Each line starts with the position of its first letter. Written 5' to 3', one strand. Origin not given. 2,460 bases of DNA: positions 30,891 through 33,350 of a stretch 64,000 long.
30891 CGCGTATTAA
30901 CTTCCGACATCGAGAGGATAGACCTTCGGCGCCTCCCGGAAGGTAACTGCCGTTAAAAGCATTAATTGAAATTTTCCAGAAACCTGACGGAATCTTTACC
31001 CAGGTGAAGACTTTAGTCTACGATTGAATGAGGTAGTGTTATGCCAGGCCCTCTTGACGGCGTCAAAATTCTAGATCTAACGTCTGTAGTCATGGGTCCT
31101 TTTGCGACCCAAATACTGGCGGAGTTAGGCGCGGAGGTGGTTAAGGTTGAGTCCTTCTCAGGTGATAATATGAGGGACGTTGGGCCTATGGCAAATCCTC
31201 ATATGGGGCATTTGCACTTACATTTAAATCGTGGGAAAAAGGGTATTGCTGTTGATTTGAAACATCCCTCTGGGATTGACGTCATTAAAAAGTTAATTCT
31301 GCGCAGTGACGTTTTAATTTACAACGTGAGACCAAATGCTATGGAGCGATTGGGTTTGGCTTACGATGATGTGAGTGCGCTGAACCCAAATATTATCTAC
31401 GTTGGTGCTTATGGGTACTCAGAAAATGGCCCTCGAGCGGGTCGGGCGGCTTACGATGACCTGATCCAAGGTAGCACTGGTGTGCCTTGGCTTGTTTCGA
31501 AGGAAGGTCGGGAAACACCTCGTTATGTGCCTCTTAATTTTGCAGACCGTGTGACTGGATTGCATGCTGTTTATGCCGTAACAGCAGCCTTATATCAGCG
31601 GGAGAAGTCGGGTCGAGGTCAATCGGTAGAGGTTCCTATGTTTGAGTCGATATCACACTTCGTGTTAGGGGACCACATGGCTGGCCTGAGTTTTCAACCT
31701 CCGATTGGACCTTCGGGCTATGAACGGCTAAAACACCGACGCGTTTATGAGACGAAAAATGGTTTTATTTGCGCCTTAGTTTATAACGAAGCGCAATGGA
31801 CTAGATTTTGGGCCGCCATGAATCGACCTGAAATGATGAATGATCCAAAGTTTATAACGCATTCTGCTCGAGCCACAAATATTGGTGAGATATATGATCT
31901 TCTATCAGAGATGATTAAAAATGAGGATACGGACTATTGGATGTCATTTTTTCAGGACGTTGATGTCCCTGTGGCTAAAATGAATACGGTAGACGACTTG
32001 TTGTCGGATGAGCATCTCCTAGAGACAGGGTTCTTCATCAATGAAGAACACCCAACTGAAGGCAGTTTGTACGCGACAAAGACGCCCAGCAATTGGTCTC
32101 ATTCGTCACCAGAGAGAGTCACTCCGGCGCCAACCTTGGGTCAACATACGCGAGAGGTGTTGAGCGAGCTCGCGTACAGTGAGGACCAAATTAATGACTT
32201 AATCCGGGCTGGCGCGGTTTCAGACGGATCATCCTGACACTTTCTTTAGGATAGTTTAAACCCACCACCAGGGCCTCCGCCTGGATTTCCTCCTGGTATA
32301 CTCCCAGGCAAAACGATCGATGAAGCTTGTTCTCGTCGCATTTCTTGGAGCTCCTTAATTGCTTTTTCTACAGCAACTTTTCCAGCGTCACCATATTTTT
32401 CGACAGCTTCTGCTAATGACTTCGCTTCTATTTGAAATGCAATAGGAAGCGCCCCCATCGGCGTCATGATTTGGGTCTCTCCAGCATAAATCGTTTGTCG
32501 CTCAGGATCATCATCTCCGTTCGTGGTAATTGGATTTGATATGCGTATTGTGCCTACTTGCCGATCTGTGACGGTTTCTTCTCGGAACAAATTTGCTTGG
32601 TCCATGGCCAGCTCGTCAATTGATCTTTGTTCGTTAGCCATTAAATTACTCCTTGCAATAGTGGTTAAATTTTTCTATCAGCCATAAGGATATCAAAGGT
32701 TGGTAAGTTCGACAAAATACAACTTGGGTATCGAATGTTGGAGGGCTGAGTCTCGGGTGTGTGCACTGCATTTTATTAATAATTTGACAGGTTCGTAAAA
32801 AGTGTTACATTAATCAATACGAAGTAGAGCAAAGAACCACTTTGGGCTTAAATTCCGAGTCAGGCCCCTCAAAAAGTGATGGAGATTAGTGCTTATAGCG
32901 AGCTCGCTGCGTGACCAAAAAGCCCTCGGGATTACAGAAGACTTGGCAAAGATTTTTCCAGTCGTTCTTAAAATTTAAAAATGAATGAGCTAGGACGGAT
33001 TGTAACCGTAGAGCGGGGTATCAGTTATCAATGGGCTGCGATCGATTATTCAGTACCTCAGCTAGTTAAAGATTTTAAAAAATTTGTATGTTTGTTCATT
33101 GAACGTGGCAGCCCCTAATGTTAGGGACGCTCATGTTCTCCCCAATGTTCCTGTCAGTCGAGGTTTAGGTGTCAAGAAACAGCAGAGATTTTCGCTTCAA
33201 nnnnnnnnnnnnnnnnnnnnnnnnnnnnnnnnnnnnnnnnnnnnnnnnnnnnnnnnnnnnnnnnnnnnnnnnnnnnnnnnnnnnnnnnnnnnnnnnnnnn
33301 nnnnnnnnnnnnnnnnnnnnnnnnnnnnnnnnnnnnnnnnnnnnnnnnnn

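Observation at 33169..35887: Compact four-gene cassette: SLOG/MoCo-carrier-like protein, MazG-like pyrophosphohydrolase, RlmJ and a RecE-type PD-(D/E)XK nuclease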

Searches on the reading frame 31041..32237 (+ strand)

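Call 3: search_protein_families(library=pfam, proteins=[window:31041-32237:+], max_evalue=0.1)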
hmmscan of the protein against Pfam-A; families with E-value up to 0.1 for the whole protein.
window:31041-32237:+ (398 aa): 2 families
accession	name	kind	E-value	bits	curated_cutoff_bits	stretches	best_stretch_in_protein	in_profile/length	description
PF02515.22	CoA_transf_3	-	1.7e-103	347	23.3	1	5-370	1-366/366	CoA-transferase family III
PF02485.27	Branch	-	0.076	13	23.4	0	289-360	176-236/250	Core-2/I-Branching enzyme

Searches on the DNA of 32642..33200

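Call 46: search_rna_families(source=window, start=32642, end=33200, threshold=evalue, max_evalue=1)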
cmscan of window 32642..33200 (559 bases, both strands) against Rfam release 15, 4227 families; matches with E-value up to 1: 1.
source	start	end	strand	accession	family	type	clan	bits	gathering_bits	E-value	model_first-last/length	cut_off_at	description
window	32701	32817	+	RF01295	SCARNA7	Gene; snRNA; snoRNA; scaRNA;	-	12.4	65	0.72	1-330/330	no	Small Cajal body-specific RNA 7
